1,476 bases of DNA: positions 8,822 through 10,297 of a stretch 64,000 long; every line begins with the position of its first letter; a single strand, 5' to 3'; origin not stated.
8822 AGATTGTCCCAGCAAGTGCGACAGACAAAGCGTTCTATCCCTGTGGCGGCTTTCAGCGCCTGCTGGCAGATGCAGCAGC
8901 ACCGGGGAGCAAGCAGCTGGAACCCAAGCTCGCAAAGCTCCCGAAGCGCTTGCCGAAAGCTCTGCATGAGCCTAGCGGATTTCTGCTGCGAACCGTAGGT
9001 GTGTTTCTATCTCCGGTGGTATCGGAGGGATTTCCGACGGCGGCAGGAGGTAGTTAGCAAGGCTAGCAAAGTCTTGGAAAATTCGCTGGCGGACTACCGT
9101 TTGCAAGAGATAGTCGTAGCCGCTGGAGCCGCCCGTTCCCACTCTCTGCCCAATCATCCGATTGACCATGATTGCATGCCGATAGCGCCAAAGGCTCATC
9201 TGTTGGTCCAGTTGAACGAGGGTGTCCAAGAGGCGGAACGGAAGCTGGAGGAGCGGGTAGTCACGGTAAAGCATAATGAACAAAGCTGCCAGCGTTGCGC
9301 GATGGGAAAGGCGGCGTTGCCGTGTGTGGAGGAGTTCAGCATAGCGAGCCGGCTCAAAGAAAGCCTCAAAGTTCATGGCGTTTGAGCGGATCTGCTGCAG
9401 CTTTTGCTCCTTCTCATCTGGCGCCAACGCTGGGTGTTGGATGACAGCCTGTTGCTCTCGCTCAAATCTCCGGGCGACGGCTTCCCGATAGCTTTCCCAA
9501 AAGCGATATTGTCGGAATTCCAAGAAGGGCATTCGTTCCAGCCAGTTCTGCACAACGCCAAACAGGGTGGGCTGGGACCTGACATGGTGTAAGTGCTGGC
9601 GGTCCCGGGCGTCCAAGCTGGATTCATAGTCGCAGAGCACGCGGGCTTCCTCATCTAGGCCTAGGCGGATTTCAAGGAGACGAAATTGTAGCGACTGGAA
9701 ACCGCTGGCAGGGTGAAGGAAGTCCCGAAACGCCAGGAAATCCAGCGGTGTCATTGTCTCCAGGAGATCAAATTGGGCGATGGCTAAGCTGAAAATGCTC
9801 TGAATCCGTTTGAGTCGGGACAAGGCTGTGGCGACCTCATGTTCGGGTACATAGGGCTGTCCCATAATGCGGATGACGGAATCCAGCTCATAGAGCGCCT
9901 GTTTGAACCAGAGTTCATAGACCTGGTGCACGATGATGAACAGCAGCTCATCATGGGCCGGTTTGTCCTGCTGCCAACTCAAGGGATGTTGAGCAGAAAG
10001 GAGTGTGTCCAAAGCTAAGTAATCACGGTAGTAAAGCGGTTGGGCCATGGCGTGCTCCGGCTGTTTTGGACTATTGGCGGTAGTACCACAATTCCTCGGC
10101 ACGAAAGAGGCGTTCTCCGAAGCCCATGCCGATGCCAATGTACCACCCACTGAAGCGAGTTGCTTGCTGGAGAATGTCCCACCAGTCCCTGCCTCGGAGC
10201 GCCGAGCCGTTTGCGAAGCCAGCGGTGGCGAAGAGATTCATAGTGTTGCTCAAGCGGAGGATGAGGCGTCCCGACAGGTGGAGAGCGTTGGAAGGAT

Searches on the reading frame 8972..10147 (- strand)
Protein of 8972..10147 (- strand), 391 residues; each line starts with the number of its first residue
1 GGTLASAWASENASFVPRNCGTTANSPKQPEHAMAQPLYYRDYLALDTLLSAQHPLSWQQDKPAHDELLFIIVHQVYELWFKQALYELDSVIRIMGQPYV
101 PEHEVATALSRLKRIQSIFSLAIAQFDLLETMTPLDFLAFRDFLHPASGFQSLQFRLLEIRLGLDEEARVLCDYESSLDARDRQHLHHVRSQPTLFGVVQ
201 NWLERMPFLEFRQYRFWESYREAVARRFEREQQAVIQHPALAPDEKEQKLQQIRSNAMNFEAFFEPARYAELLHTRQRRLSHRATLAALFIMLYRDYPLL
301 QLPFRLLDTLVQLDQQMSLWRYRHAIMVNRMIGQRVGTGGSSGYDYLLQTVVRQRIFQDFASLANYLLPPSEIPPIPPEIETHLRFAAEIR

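Call 64: search_protein_families(library=pfam, proteins=[window:8972-10147:-], max_evalue=0.001)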
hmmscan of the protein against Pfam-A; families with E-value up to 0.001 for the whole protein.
window:8972-10147:- (391 aa): 1 family
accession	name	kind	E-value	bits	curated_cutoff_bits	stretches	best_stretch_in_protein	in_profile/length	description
PF03301.18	Trp_dioxygenase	-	6.2e-91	305.8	34.9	1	28-367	4-346/346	Tryptophan 2,3-dioxygenase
